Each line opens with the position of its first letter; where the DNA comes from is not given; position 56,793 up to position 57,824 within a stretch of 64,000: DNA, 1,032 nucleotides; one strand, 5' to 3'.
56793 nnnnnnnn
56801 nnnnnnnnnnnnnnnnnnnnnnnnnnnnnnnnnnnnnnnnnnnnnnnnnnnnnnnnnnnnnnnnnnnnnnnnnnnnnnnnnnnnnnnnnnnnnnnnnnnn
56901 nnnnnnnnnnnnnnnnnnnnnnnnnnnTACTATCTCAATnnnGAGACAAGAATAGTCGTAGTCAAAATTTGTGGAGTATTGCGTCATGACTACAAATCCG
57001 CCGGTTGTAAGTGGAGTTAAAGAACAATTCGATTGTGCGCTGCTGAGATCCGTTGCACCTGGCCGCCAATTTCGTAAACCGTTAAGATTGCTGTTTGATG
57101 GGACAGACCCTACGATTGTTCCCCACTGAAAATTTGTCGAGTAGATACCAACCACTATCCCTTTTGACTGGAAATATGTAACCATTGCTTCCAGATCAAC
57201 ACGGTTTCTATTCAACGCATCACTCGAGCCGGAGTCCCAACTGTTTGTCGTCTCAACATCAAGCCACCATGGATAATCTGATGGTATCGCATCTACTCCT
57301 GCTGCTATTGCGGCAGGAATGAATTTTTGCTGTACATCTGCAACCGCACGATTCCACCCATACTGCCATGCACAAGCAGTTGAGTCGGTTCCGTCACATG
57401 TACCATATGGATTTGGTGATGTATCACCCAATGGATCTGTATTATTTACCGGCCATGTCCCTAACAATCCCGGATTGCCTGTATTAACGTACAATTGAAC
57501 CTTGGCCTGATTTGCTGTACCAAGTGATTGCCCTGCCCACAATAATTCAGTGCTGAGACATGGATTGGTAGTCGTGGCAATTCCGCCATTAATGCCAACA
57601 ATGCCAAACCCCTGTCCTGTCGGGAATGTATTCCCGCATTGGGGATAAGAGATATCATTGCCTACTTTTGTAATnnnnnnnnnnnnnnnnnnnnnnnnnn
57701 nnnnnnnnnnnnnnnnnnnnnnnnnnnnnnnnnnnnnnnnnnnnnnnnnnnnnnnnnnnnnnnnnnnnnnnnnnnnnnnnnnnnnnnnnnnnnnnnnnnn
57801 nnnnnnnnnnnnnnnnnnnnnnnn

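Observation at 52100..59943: GC-richer block of five or six exported proteins combining pilin, lectin, propeller and three different glycoside-hydrolase-like domains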

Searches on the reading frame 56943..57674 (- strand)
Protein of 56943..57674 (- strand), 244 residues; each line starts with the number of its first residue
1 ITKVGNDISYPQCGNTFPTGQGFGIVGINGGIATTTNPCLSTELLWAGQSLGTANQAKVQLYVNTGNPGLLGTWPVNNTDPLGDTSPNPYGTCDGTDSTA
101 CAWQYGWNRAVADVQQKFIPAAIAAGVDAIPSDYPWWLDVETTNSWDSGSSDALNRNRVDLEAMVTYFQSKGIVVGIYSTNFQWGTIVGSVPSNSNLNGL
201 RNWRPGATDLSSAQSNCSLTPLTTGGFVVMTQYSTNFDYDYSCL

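Call 7: search_solved_structures(query=window:56943-57674:-, max_evalue=10, show_alignments=2)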
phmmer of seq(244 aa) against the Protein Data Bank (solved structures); distinct sequences matched with E-value up to 10: 0.

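Call 10: find_homologous_proteins(query=window:56943-57674:-)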
Query seq(244 aa) (244 aa): 2792 proteins with E <= 0.001 among 3462 candidates; the best 120 are listed.
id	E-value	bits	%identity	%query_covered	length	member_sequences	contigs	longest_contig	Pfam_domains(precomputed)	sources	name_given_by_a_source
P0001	2.8e-163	560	100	100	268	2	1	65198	-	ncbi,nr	ncbi:MAG TPA: hypothetical protein VND99_04930 [Candidatus Acidoferrales bacterium]|nr:hypothetical 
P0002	3.5e-132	458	83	99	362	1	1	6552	-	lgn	-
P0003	8.5e-132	456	81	99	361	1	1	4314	-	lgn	-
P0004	2.0e-131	455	83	99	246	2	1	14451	-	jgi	-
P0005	3.9e-126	438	79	98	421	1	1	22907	-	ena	-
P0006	2.7e-125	435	77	99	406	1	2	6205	-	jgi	-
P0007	2.1e-120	419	76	100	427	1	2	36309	-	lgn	-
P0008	3.1e-120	419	75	99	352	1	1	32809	-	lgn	-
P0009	4.8e-118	411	73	99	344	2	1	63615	-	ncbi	-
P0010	5.6e-118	411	75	99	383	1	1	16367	-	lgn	-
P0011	1.3e-117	410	73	99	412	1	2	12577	-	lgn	-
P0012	2.6e-116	406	77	93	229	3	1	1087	-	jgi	jgi:hypothetical protein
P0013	1.3e-115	403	71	100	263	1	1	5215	-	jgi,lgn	jgi:hypothetical protein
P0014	6.8e-115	401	72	99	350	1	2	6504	-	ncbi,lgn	ncbi:MAG: hypothetical protein ACR2LN_02535 [Candidatus Levyibacteriota bacterium]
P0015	7.0e-115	401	73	99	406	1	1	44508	-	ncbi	-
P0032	3.0e-105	369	69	99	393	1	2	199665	-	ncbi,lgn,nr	ncbi:MAG TPA: hypothetical protein VLF93_06510 [Candidatus Saccharimonadales bacterium]|nr:hypotheti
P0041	6.4e-102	359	66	98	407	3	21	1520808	-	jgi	jgi:hypothetical protein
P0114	7.2e-88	313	60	99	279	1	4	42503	-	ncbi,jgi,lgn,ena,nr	ncbi:MAG TPA: hypothetical protein VND99_05750 [Candidatus Acidoferrales bacterium]|nr:hypothetical 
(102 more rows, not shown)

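Call 17: search_solved_structures(query=A1, max_evalue=10, show_alignments=3)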
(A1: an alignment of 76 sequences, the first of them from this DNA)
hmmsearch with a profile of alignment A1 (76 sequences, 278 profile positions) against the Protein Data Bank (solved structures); distinct sequences matched with E-value up to 10: 0.

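Call 22: predict_structure(alignment_id=A1)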
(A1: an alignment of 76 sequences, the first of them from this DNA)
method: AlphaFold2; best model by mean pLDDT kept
length: 244 residues; sequences in the alignment: 76
mean_pLDDT: 93.9   pTM: 0.92
mean pLDDT of the five models: 93.9, 93.8, 93.8, 93.7, 91.3
residues with pLDDT >= 90: 206; 70-90: 32; 50-70: 6; < 50: 0
segments of 3 or more residues with pLDDT < 50: none
pLDDT, mean of each block of 10 residues (from residue 1): 87 89 96 91 96 93 80 84 97 94 96 98 98 98 87 94 98 98 96 98 97 97 98 92 95
secondary structure, 60 per line:
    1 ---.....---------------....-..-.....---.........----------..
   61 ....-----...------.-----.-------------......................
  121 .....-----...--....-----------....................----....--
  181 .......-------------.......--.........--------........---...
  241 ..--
elements in order: E4-8 E24-27 E32-36 H40-48 E59-64 H99-125 E136-139 H151-170 E175-178 H181-187 E201-207 H210-218 E227-234 E238-242

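Call 34: find_encoding_contigs(protein=P0009, flank=10000, max_places=2)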
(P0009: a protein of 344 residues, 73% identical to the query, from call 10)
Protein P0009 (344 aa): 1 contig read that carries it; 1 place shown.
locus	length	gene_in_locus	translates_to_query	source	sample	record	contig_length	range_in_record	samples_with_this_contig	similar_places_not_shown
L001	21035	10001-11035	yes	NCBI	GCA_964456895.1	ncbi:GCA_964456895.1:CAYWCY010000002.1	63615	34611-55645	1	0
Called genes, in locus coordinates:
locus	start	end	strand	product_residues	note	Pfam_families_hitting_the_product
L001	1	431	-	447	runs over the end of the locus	PF08245:Mur_ligase_M, PF02875:Mur_ligase_C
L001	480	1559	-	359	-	-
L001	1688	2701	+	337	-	PF00953:Glycos_transf_4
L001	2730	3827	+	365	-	PF01098:FTSW_RODA_SPOVE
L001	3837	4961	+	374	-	PF03033:Glyco_transf_28, PF04101:Glyco_tran_28_C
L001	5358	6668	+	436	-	PF02491:SHS2_FTSA, PF06277:EutA (weak), PF06723:MreB_Mbl, PF11104:PilM_2 (weak), PF14450:FtsA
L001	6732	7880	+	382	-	PF00091:Tubulin, PF12327:FtsZ_C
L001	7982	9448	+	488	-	PF01839:FG-GAP (faint), PF13517:FG-GAP_3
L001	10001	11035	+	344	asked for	-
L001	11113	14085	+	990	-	PF08450:SGL (faint), PF01436:NHL (faint), PF24684:Vgb_lyase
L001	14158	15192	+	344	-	PF00296:Bac_luciferase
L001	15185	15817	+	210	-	PF02826:2-Hacid_dh_C (weak), PF03807:F420_oxidored, PF10727:Rossmann-like (weak)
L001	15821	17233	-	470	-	PF07690:MFS_1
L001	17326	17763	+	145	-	PF22381:Staph_reg_Sar_Rot (weak), PF12802:MarR_2, PF01047:MarR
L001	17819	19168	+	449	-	PF05970:PIF1, PF13604:AAA_30, PF01443:Viral_helicase1 (faint), PF13245:AAA_19, PF13401:AAA_22 (weak), PF02689:Herpes_Helicase (weak)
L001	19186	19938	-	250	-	PF01182:Glucosamine_iso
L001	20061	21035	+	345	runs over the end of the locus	-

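Call 35: find_encoding_contigs(protein=P0007, flank=10000, max_places=2)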
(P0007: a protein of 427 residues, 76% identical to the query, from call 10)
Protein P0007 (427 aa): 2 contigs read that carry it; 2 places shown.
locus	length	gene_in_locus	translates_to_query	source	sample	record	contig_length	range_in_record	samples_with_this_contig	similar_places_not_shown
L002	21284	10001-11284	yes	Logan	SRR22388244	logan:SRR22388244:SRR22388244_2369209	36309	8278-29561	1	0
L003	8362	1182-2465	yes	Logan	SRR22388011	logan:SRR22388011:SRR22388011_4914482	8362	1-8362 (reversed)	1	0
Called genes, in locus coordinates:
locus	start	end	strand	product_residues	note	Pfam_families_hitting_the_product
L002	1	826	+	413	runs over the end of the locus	-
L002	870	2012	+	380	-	PF03033:Glyco_transf_28, PF02350:Epimerase_2 (faint), PF04101:Glyco_tran_28_C, PF13528:Glyco_trans_1_3 (weak)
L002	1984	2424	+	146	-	-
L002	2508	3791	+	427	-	PF11104:PilM_2, PF02491:SHS2_FTSA, PF06723:MreB_Mbl, PF06277:EutA (weak), PF14450:FtsA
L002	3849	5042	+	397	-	PF00091:Tubulin, PF12327:FtsZ_C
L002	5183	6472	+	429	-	-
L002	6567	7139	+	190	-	PF08281:Sigma70_r4_2, PF04545:Sigma70_r4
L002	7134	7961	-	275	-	-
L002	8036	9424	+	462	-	PF02788:RuBisCO_large_N, PF00016:RuBisCO_large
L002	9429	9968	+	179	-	PF01591:6PF2K (faint), PF06414:Zeta_toxin (weak), PF07931:CPT (weak), PF08433:KTI12, PF13238:AAA_18, PF13671:AAA_33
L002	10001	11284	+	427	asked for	-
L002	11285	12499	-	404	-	PF12704:MacB_PCD, PF02687:FtsX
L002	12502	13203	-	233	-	PF00005:ABC_tran, PF02463:SMC_N (weak)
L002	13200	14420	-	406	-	PF25919:BSH_CusB (faint), PF25973:BSH_CzcB (faint), PF00364:Biotin_lipoyl (faint), PF25917:BSH_RND, PF25984:BSH_YknX (weak), PF25990:Beta-barrel_YknX, PF25975:CzcB_C (faint), PF25989:YknX_C (weak)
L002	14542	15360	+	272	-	-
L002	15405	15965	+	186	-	PF07963:N_methyl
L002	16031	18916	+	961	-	PF00133:tRNA-synt_1, PF09334:tRNA-synt_1g, PF08264:Anticodon_1, PF19302:DUF5915 (weak)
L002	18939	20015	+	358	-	PF01098:FTSW_RODA_SPOVE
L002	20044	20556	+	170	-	-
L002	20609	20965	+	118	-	PF00829:Ribosomal_L21p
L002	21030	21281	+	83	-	PF01016:Ribosomal_L27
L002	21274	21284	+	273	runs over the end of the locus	PF02195:ParB_N, PF17762:HTH_ParB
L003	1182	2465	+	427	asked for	-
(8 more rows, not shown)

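Call 54: find_related_loci(query=A1, collection=viral_contigs, flank=5000)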
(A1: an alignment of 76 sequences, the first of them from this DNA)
Query A1 (244 aa) in viral_contigs; peptide patterns used: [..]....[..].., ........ (x = any residue, [..] = any of these).
5 stretches matched a pattern, but none encodes a relative of the query by tblastn (E <= 1e-3).

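Call 62: search_protein_families(library=pfam, alignment_id=A1, max_evalue=10)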
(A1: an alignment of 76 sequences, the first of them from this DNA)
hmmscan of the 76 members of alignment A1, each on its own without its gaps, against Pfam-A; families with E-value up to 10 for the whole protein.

A. member 1, seq(244 aa): 0 families

B. families by the number of members that match (of 76 scanned): 10 families
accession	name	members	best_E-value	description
PF04957.18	RMF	15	0.008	Ribosome modulation factor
PF11516.14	DUF3220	3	0.043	Protein of unknown function (DUF3220)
PF00821.23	PEPCK_GTP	2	0.017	Phosphoenolpyruvate carboxykinase C-terminal P-loop domain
PF22904.2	NOMO1-like_2nd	1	0.011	BOS complex subunit NOMO1-like, second beta sandwich domain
PF16402.11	DUF5010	1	0.012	Domain of unknown function (DUF5010)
PF11106.13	YjbE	1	0.017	Exopolysaccharide production protein YjbE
PF12551.13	PHBC_N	1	0.14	Poly-beta-hydroxybutyrate polymerase N terminal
PF05537.16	DUF759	1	0.26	Borrelia burgdorferi protein of unknown function (DUF759)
PF04530.17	Viral_Beta_CD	1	0.44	Viral Beta C/D like family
PF23718.1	DUF7160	1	3.5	Family of unknown function (DUF7160)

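Call 90: find_encoding_contigs(protein=P0041, flank=8000, max_places=1)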
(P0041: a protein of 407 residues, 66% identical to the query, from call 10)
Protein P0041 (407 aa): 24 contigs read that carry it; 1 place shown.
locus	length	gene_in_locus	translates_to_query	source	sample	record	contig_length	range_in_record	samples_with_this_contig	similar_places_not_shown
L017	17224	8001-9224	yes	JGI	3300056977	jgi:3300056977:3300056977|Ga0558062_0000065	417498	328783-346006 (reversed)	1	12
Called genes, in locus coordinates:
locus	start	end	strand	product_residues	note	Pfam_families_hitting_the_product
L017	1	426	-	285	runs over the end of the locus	-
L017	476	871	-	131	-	-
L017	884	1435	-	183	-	-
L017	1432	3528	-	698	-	PF08309:LVIVD (faint)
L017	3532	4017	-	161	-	-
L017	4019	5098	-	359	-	PF00482:T2SSF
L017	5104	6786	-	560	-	PF05157:MshEN, PF00437:T2SSE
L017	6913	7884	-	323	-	PF00294:PfkB, PF08543:Phos_pyr_kin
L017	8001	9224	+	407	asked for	-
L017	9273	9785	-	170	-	-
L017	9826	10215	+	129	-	-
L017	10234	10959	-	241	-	PF08713:DNA_alkylation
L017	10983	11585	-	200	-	PF01872:RibD_C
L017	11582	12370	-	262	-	PF00561:Abhydrolase_1, PF12146:Hydrolase_4 (faint), PF12697:Abhydrolase_6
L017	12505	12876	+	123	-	PF09966:DUF2200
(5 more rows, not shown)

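Call 91: find_encoding_contigs(protein=P0032, flank=8000, max_places=1)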
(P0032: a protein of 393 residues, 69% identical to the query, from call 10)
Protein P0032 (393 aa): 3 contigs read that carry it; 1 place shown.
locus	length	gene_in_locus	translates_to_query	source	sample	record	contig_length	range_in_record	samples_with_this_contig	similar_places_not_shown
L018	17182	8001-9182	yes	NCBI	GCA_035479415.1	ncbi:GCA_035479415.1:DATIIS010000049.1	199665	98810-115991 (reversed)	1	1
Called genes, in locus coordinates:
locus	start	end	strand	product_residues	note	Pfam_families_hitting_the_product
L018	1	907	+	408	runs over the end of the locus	PF00091:Tubulin, PF12327:FtsZ_C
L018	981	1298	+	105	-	-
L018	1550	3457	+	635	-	PF11721:Malectin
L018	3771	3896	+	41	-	-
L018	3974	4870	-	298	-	-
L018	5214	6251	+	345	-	PF16396:DUF5005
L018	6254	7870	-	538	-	-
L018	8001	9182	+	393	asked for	-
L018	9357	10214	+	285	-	-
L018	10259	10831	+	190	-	PF07963:N_methyl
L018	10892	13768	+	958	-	PF00133:tRNA-synt_1, PF09334:tRNA-synt_1g, PF08264:Anticodon_1, PF19302:DUF5915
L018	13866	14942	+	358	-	PF01098:FTSW_RODA_SPOVE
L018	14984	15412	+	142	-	-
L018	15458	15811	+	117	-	PF00829:Ribosomal_L21p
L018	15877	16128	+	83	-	PF01016:Ribosomal_L27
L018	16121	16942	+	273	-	PF02195:ParB_N, PF17762:HTH_ParB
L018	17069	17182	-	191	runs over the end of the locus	PF10502:Peptidase_S26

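Call 92: find_encoding_contigs(protein=P0114, flank=8000, max_places=1)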
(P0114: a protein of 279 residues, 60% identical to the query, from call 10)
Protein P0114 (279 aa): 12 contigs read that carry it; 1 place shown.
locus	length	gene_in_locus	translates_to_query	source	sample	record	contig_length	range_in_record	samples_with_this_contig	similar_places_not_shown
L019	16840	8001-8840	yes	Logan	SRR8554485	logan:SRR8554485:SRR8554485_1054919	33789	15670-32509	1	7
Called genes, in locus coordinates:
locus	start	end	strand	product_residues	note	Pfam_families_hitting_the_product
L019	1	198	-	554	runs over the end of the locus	PF01379:Porphobil_deam, PF03900:Porphobil_deamC, PF02602:HEM4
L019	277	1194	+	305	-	PF03239:FTR1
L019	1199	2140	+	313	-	PF00762:Ferrochelatase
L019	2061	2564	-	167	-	PF01243:PNPOx_N (weak)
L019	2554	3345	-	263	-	-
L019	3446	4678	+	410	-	PF05201:GlutR_N, PF01488:Shikimate_DH, PF00745:GlutR_dimer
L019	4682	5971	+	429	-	PF00202:Aminotran_3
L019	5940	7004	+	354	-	PF00490:ALAD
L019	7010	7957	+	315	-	PF00762:Ferrochelatase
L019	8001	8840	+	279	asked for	-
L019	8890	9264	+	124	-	-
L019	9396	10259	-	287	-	PF00892:EamA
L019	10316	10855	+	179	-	PF08002:DUF1697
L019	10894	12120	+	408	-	PF02441:Flavoprotein, PF04127:DFP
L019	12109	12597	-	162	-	PF13238:AAA_18 (weak), PF13671:AAA_33 (faint)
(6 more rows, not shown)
